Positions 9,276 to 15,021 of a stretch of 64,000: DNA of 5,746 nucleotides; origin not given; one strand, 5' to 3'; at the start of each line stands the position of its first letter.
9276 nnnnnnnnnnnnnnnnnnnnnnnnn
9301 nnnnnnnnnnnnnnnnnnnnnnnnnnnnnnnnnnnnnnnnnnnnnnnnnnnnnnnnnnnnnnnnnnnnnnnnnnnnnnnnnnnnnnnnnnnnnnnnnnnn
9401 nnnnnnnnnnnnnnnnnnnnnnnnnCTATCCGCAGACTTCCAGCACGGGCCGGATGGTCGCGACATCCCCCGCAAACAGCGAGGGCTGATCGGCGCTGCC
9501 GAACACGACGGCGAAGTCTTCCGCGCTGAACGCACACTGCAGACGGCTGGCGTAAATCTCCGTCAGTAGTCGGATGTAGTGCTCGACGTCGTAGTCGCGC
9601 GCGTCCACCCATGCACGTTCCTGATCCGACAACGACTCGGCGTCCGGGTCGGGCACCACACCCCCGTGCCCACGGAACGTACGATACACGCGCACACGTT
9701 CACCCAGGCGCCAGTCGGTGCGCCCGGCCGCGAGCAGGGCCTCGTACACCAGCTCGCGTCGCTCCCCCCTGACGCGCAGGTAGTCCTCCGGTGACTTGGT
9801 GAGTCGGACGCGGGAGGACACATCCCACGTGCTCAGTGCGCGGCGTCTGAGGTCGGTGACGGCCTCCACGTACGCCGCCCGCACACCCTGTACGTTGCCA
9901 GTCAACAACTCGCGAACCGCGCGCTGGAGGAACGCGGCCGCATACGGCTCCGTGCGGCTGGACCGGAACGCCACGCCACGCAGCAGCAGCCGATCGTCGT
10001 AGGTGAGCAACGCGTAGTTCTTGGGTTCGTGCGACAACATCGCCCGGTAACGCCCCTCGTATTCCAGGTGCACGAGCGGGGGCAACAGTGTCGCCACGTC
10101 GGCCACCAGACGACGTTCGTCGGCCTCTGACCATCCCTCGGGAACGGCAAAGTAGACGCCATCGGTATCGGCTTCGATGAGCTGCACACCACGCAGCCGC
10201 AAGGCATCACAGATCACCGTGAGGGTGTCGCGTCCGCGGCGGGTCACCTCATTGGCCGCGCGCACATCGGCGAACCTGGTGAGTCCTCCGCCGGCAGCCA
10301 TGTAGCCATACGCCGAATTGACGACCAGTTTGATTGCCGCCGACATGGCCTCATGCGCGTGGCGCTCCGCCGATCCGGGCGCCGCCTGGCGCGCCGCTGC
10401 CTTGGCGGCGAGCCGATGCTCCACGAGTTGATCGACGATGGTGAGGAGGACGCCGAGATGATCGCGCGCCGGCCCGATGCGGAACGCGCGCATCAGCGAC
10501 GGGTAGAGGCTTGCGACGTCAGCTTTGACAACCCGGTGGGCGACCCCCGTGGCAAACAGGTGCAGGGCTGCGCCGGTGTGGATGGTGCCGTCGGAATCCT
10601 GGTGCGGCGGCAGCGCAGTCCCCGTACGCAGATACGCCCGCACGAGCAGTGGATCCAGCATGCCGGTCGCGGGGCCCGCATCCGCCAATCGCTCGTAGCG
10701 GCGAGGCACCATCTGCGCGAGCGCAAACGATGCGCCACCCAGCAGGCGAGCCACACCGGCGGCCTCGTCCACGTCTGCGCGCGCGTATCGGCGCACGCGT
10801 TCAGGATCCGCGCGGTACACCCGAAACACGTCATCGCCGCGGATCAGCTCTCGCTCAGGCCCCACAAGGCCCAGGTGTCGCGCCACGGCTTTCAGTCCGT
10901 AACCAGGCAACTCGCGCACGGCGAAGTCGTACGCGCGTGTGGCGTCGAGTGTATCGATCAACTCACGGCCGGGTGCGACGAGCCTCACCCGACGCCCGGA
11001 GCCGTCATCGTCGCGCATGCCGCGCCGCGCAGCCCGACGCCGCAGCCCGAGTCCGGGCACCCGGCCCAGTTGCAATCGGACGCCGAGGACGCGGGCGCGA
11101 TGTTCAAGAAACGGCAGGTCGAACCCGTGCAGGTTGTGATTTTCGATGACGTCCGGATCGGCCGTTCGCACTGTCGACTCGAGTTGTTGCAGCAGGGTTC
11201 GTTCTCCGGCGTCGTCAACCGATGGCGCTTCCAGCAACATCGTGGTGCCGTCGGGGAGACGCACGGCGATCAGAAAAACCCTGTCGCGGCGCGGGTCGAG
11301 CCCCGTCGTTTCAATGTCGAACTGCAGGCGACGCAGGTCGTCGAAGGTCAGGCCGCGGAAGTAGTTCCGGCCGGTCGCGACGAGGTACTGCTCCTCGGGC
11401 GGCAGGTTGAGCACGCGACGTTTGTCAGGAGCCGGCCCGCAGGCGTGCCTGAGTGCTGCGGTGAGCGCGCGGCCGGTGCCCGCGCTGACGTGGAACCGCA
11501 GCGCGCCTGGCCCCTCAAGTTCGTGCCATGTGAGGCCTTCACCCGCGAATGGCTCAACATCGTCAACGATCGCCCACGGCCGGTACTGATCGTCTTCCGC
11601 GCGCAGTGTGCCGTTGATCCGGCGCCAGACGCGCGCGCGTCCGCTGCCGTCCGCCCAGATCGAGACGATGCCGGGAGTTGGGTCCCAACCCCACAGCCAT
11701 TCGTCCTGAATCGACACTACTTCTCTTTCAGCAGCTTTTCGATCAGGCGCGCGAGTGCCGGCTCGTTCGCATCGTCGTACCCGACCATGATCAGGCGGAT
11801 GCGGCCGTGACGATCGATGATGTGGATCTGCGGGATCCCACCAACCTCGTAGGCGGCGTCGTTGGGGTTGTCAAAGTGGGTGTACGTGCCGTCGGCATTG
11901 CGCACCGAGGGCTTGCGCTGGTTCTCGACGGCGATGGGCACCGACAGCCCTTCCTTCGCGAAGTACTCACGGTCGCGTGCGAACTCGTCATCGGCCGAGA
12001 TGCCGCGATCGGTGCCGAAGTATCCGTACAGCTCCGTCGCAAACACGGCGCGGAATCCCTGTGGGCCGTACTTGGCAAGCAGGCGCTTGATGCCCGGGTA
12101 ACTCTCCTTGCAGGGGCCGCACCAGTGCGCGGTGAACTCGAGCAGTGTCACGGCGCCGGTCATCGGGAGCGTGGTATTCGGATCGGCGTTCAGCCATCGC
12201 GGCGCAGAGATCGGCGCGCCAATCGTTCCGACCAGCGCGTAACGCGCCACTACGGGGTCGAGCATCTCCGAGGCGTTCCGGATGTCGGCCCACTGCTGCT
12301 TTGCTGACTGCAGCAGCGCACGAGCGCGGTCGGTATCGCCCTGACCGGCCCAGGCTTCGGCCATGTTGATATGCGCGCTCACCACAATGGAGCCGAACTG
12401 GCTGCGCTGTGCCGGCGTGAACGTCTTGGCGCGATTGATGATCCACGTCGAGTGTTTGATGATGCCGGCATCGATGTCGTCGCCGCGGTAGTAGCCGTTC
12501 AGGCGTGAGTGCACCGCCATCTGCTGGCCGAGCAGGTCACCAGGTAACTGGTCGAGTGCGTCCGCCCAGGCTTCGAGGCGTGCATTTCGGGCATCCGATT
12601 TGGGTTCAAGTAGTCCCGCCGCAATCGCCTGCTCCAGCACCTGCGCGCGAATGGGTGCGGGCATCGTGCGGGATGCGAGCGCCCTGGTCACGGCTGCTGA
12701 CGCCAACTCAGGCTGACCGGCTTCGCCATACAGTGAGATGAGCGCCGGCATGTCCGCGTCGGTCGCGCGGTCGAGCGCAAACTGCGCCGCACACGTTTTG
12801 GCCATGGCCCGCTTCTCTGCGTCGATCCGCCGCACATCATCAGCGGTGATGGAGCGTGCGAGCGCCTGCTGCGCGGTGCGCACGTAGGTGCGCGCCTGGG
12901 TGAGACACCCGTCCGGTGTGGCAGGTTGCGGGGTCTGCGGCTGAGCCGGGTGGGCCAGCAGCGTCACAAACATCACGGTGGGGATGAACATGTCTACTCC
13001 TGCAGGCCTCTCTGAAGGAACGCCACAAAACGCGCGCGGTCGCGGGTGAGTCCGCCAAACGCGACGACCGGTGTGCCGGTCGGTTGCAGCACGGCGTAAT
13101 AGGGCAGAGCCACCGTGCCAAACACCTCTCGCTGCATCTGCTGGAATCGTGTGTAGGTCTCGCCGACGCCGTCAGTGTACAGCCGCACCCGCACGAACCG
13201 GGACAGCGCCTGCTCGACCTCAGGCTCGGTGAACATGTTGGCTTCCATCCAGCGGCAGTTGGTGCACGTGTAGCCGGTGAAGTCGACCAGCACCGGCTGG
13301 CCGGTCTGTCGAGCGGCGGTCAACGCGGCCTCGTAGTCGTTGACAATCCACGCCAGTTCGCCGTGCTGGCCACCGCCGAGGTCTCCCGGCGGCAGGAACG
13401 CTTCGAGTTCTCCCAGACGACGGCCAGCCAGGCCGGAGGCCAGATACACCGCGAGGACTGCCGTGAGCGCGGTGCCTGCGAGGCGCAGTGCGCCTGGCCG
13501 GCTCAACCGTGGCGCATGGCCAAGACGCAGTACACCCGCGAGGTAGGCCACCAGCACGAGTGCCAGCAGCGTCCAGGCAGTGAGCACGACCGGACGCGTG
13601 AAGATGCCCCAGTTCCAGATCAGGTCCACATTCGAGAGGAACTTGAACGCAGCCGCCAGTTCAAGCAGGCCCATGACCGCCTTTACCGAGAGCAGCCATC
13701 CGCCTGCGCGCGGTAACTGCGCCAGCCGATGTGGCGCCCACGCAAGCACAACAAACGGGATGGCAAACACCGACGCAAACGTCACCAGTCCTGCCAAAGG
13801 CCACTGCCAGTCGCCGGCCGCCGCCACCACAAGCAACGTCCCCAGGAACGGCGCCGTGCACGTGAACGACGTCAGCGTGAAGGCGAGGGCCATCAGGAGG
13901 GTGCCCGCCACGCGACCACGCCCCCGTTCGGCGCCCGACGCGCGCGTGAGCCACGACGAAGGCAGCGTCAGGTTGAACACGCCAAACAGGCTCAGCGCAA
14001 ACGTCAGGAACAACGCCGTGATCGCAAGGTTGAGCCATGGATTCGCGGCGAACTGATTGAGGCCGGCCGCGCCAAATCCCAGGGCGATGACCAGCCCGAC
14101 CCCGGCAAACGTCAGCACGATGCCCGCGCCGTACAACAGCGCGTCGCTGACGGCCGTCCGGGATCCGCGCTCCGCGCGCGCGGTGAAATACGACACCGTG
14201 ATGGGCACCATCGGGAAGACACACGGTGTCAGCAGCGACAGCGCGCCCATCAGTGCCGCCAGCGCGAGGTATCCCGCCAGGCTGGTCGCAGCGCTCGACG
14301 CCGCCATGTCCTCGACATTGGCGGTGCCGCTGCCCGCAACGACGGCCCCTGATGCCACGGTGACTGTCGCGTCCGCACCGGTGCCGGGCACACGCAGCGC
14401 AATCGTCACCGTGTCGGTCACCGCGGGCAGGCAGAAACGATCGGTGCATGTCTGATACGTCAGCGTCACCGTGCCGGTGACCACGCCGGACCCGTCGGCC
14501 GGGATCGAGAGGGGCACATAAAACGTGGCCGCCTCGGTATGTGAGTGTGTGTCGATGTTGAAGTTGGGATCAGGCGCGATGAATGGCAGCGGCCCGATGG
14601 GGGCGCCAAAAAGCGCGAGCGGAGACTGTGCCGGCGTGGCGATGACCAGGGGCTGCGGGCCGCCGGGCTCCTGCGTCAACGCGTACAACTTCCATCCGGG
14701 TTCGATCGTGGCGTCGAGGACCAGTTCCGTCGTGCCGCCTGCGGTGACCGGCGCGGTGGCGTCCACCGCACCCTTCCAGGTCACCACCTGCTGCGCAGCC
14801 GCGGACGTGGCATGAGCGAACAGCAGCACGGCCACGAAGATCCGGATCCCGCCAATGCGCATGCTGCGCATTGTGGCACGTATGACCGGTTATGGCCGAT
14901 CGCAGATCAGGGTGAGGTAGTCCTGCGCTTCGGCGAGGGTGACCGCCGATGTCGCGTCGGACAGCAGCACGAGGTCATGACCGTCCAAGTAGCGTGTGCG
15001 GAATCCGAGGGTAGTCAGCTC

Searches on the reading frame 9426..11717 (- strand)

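Call 95: search_protein_families(library=pfam, proteins=[window:9426-11717:-], max_evalue=0.00001)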
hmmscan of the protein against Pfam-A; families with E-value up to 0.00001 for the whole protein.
window:9426-11717:- (763 aa): 3 families
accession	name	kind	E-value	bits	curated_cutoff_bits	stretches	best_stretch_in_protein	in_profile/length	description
PF00136.26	DNA_pol_B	-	3.4e-11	43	23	1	419-726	115-442/453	DNA polymerase family B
PF13482.12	RNase_H_2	-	2.8e-10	40.8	22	1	133-302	3-132/165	RNase_H superfamily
PF03104.25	DNA_pol_B_exo1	-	2.5e-08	34.1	23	1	170-277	141-241/242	DNA polymerase family B, exonuclease domain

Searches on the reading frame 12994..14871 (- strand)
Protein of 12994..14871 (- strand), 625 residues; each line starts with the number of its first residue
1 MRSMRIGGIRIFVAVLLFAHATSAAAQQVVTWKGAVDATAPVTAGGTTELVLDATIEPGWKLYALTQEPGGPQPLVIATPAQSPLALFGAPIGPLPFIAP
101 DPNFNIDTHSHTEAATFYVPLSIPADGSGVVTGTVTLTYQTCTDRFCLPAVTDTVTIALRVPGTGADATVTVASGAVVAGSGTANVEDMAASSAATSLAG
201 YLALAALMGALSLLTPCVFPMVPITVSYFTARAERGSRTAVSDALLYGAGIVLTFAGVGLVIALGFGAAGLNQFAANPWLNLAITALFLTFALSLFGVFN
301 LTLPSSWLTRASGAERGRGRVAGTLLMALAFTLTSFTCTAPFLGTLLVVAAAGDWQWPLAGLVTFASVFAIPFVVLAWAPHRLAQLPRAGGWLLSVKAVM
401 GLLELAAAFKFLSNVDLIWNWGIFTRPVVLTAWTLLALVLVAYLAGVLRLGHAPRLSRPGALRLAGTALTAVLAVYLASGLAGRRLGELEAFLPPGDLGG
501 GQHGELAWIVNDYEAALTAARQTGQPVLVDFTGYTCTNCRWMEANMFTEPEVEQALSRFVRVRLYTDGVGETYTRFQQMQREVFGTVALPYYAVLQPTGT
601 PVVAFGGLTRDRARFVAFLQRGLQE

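Call 95: search_protein_families(library=pfam, proteins=[window:12994-14871:-], max_evalue=0.00001)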
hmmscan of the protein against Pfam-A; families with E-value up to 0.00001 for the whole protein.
window:12994-14871:- (625 aa): 4 families
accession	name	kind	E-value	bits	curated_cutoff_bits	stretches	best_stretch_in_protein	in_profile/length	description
PF02683.22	DsbD_TM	-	6.3e-28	98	27.1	1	202-414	5-217/219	Cytochrome C biogenesis protein transmembrane domain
PF13899.12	Thioredoxin_7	-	1.2e-13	51.5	27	1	508-597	1-83/83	Thioredoxin-like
PF11412.14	DsbD_N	-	1.2e-09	38.7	25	1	40-157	15-117/119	Thiol:disulfide interchange protein DsbD, N-terminal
PF03190.21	Thioredox_DsbH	-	4.6e-07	30.4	27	1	508-606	22-120/163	Protein of unknown function, DUF255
